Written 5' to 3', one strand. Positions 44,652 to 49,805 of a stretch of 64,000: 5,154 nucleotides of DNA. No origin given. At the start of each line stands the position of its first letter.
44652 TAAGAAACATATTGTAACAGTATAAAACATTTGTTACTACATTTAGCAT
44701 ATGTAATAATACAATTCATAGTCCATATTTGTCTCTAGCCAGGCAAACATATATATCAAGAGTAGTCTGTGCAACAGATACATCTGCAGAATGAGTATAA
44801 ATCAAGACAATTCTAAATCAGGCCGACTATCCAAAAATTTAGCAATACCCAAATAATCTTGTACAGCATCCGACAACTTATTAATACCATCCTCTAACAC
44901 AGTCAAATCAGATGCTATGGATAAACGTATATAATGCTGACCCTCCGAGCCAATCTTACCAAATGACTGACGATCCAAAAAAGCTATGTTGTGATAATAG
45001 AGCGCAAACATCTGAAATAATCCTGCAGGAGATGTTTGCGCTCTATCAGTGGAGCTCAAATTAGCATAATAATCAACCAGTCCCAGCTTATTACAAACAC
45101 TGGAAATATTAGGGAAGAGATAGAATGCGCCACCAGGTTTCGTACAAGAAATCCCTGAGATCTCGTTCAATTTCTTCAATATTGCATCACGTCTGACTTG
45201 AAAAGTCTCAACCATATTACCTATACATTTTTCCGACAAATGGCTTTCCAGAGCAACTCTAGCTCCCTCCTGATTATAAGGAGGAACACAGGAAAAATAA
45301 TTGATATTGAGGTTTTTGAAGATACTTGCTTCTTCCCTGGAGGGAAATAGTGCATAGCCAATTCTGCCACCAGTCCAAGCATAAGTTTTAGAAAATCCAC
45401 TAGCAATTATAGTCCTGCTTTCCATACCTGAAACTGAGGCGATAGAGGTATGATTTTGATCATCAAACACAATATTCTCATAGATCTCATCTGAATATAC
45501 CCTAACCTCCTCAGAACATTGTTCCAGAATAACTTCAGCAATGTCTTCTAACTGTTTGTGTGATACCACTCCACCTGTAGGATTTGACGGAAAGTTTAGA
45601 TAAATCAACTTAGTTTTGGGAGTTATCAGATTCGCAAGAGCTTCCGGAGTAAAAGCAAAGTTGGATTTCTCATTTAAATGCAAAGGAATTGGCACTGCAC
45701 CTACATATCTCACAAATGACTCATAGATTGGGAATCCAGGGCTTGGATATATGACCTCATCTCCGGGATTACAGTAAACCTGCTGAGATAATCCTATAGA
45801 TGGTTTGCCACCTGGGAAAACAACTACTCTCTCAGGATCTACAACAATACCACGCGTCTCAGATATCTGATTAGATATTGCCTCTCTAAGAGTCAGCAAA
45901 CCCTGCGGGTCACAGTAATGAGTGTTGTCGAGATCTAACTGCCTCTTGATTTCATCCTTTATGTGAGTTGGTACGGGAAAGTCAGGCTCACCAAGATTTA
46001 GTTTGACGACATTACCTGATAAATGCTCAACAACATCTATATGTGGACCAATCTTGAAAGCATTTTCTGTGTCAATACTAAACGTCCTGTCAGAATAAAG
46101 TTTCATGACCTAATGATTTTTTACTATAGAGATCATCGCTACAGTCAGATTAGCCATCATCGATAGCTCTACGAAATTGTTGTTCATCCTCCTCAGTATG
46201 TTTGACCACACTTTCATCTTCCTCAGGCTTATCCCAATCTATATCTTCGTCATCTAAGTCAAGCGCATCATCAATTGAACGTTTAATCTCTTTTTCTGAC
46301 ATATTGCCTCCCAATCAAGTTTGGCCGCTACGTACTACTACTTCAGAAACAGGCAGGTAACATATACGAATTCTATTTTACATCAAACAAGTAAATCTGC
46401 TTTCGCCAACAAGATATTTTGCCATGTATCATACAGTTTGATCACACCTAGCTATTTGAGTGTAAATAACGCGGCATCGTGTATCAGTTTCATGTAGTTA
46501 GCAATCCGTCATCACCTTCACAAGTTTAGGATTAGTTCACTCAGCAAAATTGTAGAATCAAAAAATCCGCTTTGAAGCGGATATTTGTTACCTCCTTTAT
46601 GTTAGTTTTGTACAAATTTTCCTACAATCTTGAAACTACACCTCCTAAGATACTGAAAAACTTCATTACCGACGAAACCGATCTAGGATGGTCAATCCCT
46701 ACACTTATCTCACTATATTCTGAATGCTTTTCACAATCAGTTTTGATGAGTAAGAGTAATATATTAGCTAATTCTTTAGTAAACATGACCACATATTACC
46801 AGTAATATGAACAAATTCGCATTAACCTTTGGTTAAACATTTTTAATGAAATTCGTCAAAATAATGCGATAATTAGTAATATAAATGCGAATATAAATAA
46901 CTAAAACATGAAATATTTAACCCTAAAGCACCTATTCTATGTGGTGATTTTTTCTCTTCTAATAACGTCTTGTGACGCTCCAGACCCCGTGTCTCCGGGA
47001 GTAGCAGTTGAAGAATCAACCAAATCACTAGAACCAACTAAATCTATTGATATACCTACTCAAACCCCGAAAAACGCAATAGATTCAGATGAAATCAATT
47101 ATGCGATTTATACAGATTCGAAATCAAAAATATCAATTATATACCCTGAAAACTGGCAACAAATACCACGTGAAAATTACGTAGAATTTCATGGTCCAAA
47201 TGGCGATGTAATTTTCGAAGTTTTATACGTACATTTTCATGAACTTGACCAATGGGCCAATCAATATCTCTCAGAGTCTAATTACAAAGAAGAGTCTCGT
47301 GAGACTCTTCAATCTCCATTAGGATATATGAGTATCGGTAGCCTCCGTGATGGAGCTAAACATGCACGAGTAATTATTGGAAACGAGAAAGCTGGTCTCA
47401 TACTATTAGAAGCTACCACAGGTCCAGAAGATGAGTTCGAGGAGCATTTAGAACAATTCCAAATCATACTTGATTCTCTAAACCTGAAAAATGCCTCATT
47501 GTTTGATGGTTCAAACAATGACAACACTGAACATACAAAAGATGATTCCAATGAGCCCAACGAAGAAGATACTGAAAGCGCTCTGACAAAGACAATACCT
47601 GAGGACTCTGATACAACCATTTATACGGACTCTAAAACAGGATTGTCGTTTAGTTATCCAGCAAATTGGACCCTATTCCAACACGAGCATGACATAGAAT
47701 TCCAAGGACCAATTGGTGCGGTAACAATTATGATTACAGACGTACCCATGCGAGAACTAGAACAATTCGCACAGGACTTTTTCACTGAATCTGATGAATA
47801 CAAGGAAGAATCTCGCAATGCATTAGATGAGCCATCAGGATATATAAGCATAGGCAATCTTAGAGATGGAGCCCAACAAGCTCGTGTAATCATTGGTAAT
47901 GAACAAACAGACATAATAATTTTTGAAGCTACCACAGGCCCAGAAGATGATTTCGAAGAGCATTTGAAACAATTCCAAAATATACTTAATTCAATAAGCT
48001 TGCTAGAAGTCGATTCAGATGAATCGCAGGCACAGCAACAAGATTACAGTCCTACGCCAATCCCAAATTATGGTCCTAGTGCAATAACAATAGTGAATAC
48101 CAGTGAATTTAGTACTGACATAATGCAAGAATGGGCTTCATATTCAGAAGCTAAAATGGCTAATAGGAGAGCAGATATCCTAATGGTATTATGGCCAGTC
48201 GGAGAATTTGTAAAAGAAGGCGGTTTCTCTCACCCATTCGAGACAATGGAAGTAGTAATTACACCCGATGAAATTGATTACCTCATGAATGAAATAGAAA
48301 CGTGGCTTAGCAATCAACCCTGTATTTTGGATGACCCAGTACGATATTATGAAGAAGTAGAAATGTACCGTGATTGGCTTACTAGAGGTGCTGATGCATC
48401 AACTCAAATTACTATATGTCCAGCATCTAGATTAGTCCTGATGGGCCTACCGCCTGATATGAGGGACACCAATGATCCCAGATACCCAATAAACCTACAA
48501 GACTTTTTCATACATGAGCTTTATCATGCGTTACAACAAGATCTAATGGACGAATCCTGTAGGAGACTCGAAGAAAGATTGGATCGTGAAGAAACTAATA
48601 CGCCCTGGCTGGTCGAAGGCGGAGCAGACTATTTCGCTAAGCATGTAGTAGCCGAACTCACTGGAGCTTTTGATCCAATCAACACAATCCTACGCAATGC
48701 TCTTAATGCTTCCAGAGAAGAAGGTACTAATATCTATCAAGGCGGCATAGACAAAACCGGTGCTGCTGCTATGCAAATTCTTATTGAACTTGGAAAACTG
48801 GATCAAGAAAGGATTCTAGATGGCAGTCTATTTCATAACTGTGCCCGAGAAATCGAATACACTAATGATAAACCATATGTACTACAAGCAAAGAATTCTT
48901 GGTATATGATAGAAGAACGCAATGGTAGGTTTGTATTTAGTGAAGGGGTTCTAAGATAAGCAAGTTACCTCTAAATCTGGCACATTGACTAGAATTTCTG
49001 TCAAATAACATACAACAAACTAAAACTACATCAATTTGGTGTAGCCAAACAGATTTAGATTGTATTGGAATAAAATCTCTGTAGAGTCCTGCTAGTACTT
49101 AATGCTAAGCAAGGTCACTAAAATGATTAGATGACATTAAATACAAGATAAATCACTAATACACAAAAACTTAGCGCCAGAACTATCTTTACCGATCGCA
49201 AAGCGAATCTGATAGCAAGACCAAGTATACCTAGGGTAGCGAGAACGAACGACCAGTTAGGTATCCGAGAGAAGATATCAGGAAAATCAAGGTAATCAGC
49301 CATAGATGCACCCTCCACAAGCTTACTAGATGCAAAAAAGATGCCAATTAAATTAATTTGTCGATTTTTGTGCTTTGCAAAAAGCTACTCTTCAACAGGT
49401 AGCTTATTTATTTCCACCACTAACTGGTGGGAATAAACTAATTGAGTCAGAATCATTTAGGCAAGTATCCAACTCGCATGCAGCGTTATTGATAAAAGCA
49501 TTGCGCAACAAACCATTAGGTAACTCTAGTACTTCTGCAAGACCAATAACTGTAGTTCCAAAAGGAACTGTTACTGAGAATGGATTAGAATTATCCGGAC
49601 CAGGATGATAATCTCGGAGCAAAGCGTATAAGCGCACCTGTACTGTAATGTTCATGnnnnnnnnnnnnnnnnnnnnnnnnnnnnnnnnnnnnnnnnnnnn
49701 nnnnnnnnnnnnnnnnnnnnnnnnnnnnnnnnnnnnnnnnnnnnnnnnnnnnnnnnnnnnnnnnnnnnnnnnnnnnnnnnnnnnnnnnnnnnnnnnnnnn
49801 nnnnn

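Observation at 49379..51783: Self-contained three-gene operon: two unrecognisable proteins translationally coupled to a MoaD/ThiS-type ubiquitin-like protein ending GG-NK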

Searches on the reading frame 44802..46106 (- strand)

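Call 46: search_protein_families(library=pfam, proteins=[window:44802-46106:-], max_evalue=0.001)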
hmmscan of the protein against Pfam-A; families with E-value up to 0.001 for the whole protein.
window:44802-46106:- (434 aa): 3 families
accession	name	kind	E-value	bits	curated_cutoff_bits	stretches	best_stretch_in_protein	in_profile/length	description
PF00155.27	Aminotran_1_2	-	2.1e-51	175.7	19.7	1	32-397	2-346/361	Aminotransferase class I and II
PF01041.23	DegT_DnrJ_EryC1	-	5.2e-06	26.4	19.8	1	110-189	59-134/360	DegT/DnrJ/EryC1/StrS aminotransferase family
PF01053.26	Cys_Met_Meta_PP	-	0.00049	19.2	27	1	92-187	68-160/381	Cys/Met metabolism PLP-dependent enzyme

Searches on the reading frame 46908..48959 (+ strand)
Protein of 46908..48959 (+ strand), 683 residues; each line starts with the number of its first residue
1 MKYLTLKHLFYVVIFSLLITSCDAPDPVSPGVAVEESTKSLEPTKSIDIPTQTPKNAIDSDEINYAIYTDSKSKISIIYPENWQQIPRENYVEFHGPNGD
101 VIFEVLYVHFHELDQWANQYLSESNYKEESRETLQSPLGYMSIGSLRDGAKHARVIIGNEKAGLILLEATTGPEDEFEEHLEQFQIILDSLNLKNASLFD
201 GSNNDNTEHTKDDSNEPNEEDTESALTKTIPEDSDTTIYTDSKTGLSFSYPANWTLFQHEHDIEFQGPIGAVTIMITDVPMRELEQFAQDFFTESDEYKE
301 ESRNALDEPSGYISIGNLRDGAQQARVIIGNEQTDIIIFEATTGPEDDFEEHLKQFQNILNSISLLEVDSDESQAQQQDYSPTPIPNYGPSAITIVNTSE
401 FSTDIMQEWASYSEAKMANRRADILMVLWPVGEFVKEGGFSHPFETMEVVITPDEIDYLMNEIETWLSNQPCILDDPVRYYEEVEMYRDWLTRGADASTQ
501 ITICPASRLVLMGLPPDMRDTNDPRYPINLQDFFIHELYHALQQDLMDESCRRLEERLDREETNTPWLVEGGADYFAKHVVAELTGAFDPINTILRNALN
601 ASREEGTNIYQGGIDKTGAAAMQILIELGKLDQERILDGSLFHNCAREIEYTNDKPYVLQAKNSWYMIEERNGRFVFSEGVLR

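Call 46: search_protein_families(library=pfam, proteins=[window:46908-48959:+], max_evalue=0.001)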
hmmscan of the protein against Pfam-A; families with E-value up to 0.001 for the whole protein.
window:46908-48959:+ (683 aa): 2 families
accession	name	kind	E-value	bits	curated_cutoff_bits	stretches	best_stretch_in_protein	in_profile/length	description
PF01789.22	PsbP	-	7.6e-07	29.7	23.5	0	236-288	3-61/155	PsbP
PF18933.6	PsbP_2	-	1.1e-06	29.2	27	1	218-311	26-131/184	PsbP-like protein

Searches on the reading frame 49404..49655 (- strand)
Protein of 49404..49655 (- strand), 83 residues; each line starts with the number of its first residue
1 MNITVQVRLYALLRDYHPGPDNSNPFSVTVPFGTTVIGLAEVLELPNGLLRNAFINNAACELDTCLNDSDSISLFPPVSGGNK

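Call 3: search_protein_families(library=pfam, proteins=[window:49404-49655:-], max_evalue=1)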
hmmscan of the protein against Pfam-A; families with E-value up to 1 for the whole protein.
window:49404-49655:- (83 aa): 2 families
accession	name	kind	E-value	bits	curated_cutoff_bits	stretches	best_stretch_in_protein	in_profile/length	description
PF02597.26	ThiS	-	9.6e-06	26.5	22.5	1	31-81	19-76/76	ThiS family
PF14451.12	Ub-Mut7C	-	0.11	12.9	23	1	4-76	3-75/81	Mut7-C ubiquitin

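Call 4: search_protein_families(library=ncbifam, proteins=[window:49404-49655:-], max_evalue=1)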
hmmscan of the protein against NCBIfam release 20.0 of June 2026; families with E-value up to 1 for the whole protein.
window:49404-49655:- (83 aa): 4 families
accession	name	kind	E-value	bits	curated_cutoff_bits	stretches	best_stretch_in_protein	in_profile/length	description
TIGR01687.1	moaD_arch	subfamily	4.8e-06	27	49.5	1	56-81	63-88/88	MoaD family protein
NF041918.1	SAMP1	equivalog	2.9e-05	24.5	60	1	58-81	68-91/91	ubiquitin-like small modifier protein 1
NF008347.0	PRK11130.1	equivalog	0.00025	21.6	94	1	45-81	46-81/81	molybdopterin synthase sulfur carrier subunit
TIGR01682.1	moaD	equivalog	0.0014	19.4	66.15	1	55-81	54-80/80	molybdopterin converting factor subunit 1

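Call 5: search_protein_families(library=padloc, proteins=[window:49404-49655:-], max_evalue=1)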
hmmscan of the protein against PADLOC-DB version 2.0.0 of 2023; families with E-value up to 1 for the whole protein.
window:49404-49655:- (83 aa): 0 families

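Call 28: find_homologous_proteins(query=window:49404-49655:-)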
Query window:49404-49655:- (83 aa): 7 proteins with E <= 0.001 among 8 candidates.
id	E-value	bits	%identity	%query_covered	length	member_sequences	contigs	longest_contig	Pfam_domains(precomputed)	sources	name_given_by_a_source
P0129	3.6e-47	176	98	100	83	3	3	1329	PF02597.27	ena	-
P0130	1.3e-42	161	89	100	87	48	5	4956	PF02597.27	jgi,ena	-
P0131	3.5e-42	160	89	100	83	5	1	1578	PF02597.27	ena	-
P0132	6.3e-42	159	89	100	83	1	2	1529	PF02597.27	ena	-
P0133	2.2e-35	138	82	99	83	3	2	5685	PF02597.27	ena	-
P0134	2.5e-35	138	79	99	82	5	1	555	-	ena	-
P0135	4.2e-33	131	77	99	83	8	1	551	PF02597.27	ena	-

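Call 32: find_related_loci(query=A3, collection=metagenome_contigs, flank=6000)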
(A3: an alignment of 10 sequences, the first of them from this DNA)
Query A3 (83 aa) in metagenome_contigs; peptide patterns used: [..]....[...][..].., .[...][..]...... (x = any residue, [..] = any of these).
269 stretches matched a pattern; 67 encode a relative of the query (tblastn E <= 1e-3); 67 distinct loci.
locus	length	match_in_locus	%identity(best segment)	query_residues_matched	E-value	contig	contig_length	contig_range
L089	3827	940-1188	99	1-83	8e-52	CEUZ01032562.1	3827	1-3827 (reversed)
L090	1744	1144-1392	92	1-83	4e-49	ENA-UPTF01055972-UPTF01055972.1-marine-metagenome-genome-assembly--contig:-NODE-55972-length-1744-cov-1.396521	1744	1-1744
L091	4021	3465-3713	90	1-83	3e-47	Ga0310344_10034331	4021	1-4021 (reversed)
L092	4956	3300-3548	89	1-83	4e-47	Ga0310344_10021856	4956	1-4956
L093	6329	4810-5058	89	1-83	9e-47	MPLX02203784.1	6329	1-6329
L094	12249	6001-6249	89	1-83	2e-46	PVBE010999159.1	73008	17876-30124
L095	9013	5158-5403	72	1-82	8e-36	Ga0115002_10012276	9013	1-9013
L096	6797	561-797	57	3-81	8e-27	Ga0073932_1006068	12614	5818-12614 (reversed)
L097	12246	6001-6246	50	1-82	5e-26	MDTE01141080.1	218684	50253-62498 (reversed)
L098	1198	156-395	53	2-81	1e-25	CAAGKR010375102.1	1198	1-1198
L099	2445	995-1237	53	1-81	1e-24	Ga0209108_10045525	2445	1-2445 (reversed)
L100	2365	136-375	54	2-81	1e-24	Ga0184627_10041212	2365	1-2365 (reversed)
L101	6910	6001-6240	53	3-82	2e-24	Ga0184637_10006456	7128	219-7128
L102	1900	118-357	53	3-82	2e-24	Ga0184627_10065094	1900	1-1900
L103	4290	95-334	51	2-81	2e-24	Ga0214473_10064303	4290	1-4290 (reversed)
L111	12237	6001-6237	53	3-81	6e-23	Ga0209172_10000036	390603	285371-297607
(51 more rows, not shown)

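Call 67: search_protein_families(library=pfam, proteins=[L111:6415-7251:+, L111:7248-8294:-, L111:8319-9005:-, L111:9316-9708:+, L111:9733-10560:-, L111:10570-11550:-, L111:1975-3387:+], max_evalue=0.0001)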
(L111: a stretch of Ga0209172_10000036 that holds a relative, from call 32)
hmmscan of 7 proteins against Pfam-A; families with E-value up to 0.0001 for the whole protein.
L111:6415-7251:+ (278 aa): 1 family
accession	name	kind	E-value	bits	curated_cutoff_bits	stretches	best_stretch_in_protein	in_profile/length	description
PF02634.21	FdhD-NarQ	-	1.8e-67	227.9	27.2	1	39-267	2-236/237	FdhD/NarQ family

L111:7248-8294:- (348 aa): 1 family
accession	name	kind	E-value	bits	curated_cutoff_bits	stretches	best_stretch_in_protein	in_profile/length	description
PF00953.26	Glycos_transf_4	-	1e-34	120.3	27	1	80-234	2-158/160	Glycosyl transferase family 4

L111:8319-9005:- (228 aa): 2 families
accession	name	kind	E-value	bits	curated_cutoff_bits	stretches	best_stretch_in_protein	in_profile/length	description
PF14681.12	UPRTase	-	2.5e-69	233.3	27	1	28-227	3-206/206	Uracil phosphoribosyltransferase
PF00156.33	Pribosyltran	-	1.4e-06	28.2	26.3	1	93-191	33-135/158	Phosphoribosyl transferase domain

L111:9316-9708:+ (130 aa): 0 families

L111:9733-10560:- (275 aa): 1 family
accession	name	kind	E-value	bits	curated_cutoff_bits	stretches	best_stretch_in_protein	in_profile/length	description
PF04962.18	KduI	-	1.4e-69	234.8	23.9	1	13-260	14-262/262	KduI/IolB family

L111:10570-11550:- (326 aa): 2 families
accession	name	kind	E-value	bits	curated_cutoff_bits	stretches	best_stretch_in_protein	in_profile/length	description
PF01791.15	DeoC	-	5.1e-22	79.1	23.8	1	23-273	2-228/229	DeoC/LacD family aldolase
PF09863.15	DUF2090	-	1.9e-09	37.5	27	1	127-282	141-284/310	Uncharacterized protein conserved in bacteria (DUF2090)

L111:1975-3387:+ (470 aa): 3 families
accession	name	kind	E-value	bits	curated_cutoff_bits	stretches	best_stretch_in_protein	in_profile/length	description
PF01551.29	Peptidase_M23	-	4.9e-27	94.4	28.7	1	367-461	2-96/96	Peptidase family M23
PF01476.26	LysM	-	2.8e-22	78.8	20.9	2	40-83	1-43/43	LysM domain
PF23473.1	LysM3_LYK4_5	-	9.3e-10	38.9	29.3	0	39-72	4-37/48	LYK4/5 LysM3 domain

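Call 75: search_solved_structures(query=A3, max_evalue=1)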
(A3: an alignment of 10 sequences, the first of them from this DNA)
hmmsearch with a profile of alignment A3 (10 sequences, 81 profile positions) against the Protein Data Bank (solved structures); distinct sequences matched with E-value up to 1: 17.
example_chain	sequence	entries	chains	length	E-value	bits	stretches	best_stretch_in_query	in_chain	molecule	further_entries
1vjk_A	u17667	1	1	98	1.4e-08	38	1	50-79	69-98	molybdopterin converting factor, subunit 1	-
1nvi_D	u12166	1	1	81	2.2e-05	27.8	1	51-79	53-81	Molybdopterin converting factor subunit 1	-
1fm0_D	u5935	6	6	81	2.3e-05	27.7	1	51-79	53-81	MOLYBDOPTERIN CONVERTING FACTOR, SUBUNIT 1 | MOLYBDOPTERIN [MPT] CONVERTING FACTOR, SUBUNIT 1 | Molybdopterin-converting factor subunit 1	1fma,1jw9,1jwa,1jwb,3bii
2l52_A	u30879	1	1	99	5.8e-05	26.4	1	59-79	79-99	METHANOSARCINA ACETIVORANS SAMP1 HOMOLOG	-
2g1e_A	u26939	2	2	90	8.4e-05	25.9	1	41-79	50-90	hypothetical protein Ta0895 | Putative uncharacterized protein Ta0895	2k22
3rpf_C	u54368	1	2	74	0.00056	23.2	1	54-79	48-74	Molybdopterin converting factor, subunit 1 (MoaD)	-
2m19_A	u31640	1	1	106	0.00067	23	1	60-79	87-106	Molybdopterin converting factor subunit 1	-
2l83_A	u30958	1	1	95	0.0097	19.3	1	52-79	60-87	Small archaeal modifier protein 1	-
3po0_A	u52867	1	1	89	0.012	18.9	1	52-79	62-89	Small archaeal modifier protein 1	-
4hro_A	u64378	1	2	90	0.012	18.9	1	52-79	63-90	Small archaeal modifier protein 1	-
3dwg_C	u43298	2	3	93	0.025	17.9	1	1-79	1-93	9.5 kDa culture filtrate antigen cfp10A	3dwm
2q5w_D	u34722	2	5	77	0.11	15.9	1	51-79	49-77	Molybdopterin converting factor, subunit 1 | Molybdopterin synthase small subunit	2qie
1f0z_A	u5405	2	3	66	0.18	15.2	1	26-79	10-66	THIS PROTEIN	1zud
6jbz_B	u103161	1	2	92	0.22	14.9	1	25-79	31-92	MoaD/ThiS family protein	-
4n6e_B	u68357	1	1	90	0.3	14.5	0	43-79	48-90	ThiS/MoaD family protein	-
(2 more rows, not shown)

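Call 82: search_protein_families(library=phrogs, proteins=[window:49404-49655:-], max_evalue=0.01)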
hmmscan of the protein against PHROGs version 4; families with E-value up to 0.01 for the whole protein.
window:49404-49655:- (83 aa): 0 families
